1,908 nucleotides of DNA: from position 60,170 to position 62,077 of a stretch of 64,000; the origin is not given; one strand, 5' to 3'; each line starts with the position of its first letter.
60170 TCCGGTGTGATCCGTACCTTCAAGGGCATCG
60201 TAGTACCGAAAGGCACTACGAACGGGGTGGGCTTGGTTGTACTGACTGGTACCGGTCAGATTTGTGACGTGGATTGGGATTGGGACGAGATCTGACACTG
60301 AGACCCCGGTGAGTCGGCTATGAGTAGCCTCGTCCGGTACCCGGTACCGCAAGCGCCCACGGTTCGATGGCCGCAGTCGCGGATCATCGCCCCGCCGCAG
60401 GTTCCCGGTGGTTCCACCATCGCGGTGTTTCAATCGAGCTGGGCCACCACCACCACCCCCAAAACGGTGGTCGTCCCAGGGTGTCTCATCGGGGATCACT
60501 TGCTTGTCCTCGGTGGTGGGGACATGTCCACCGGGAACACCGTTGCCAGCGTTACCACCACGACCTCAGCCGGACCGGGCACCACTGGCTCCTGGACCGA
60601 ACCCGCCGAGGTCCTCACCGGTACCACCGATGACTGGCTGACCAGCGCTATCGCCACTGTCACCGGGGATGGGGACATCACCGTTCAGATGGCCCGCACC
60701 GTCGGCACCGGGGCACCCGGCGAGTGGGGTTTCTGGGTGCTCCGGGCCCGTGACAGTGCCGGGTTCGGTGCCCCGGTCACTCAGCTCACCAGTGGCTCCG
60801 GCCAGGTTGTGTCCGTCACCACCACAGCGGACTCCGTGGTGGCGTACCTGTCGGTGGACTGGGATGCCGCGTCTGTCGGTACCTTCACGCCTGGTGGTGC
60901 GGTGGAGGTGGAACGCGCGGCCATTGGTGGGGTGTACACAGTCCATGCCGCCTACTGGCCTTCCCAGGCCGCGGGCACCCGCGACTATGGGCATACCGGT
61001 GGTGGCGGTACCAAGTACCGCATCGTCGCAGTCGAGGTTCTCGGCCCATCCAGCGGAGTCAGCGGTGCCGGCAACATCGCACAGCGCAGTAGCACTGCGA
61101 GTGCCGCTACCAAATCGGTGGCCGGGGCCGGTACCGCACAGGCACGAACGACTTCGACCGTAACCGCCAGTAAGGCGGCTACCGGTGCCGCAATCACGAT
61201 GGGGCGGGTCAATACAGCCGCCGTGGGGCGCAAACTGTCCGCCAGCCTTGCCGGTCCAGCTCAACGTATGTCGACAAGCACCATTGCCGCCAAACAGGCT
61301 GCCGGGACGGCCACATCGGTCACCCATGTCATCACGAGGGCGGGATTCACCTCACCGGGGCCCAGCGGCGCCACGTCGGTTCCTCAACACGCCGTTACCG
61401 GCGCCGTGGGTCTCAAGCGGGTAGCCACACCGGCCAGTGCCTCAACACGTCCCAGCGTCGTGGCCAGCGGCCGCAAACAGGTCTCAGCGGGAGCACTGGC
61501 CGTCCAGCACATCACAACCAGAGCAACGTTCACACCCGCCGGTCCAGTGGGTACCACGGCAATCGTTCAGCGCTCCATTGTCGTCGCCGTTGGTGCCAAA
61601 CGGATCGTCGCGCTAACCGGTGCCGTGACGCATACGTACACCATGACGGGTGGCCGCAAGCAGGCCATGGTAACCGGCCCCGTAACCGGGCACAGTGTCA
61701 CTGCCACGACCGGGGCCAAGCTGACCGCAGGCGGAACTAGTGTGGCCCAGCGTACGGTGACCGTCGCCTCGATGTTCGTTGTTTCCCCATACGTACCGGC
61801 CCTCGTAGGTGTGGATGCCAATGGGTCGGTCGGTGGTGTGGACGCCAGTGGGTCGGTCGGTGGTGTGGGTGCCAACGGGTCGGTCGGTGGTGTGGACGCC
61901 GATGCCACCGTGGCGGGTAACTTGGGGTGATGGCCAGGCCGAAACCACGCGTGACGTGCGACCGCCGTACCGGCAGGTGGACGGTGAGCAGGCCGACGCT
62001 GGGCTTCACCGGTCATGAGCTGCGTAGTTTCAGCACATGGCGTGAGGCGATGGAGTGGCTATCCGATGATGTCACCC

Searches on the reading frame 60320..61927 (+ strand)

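Call 14: search_protein_families(library=pfam, proteins=[window:60320-61927:+], max_evalue=0.001)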
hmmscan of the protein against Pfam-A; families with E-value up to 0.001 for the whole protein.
window:60320-61927:+ (536 aa): 1 family
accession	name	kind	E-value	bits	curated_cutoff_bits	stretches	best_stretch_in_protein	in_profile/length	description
PF13861.12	FLgD_tudor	-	1.2e-05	25.8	26.9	0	48-186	12-52/58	FlgD Tudor-like domain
